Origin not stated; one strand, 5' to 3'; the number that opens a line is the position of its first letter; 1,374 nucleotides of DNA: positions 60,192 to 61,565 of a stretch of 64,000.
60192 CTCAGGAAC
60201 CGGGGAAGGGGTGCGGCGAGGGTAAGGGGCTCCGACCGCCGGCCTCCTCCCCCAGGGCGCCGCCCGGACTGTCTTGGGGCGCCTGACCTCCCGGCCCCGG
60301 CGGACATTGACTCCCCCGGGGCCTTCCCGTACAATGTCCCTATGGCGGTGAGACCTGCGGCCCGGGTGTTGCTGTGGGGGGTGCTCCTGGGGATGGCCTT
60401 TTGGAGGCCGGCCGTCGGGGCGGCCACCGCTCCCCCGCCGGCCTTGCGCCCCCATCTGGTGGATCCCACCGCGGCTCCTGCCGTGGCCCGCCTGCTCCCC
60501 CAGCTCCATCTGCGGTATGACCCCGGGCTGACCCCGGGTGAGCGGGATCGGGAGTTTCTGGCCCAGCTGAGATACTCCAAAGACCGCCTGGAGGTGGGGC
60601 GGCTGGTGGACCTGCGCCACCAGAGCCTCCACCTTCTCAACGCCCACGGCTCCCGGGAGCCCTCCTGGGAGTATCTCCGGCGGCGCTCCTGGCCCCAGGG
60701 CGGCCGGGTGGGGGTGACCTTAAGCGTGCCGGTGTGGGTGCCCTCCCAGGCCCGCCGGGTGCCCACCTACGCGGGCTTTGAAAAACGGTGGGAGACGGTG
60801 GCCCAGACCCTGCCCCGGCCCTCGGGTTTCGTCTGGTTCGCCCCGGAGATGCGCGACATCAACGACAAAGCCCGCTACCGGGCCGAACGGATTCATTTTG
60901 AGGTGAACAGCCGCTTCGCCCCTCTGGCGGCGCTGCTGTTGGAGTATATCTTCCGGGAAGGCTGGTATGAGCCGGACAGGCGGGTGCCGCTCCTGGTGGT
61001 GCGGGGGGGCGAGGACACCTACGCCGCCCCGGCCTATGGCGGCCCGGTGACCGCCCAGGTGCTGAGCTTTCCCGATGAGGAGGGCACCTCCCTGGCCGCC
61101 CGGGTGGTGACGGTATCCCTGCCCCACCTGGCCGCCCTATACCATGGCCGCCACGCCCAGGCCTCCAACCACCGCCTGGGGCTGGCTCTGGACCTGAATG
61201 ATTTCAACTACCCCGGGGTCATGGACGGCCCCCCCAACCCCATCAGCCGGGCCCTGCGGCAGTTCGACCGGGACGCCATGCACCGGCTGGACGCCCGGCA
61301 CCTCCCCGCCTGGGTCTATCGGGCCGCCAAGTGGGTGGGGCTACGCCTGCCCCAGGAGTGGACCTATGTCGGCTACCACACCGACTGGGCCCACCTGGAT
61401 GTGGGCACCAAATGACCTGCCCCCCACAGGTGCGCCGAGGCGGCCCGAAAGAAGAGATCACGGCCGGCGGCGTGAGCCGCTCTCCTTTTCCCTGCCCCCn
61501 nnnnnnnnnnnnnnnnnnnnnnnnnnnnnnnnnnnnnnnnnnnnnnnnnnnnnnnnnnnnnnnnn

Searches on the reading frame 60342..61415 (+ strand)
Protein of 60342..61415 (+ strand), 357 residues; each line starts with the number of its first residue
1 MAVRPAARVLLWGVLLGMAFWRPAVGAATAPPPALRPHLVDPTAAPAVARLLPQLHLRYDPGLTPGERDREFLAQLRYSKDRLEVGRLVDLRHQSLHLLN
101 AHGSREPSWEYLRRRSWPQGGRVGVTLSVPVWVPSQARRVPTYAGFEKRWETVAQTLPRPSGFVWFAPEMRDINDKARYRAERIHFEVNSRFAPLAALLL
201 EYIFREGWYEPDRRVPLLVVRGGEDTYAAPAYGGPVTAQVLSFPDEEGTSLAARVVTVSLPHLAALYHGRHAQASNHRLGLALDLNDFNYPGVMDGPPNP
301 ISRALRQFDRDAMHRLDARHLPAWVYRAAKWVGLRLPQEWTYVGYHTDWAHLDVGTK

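Call 29: search_protein_families(library=pfam, proteins=[window:60342-61415:+], max_evalue=0.01)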
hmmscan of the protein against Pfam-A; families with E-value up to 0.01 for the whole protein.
window:60342-61415:+ (357 aa): 0 families

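Call 56: search_protein_families(library=padloc, proteins=[window:60342-61415:+], max_evalue=0.001)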
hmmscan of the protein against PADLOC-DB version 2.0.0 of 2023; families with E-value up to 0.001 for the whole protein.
window:60342-61415:+ (357 aa): 0 families

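Call 67: search_solved_structures(query=window:60342-61415:+, max_evalue=1)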
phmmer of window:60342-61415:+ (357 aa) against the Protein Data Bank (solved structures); distinct sequences matched with E-value up to 1: 0.

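Call 68: search_protein_families(library=pfam, proteins=[window:60342-61415:+], max_evalue=10)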
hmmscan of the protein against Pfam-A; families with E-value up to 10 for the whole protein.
window:60342-61415:+ (357 aa): 1 family
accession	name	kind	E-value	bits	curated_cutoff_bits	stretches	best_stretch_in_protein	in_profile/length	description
PF13539.11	Peptidase_M15_4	-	0.02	15.9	25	1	273-341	5-60/70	D-alanyl-D-alanine carboxypeptidase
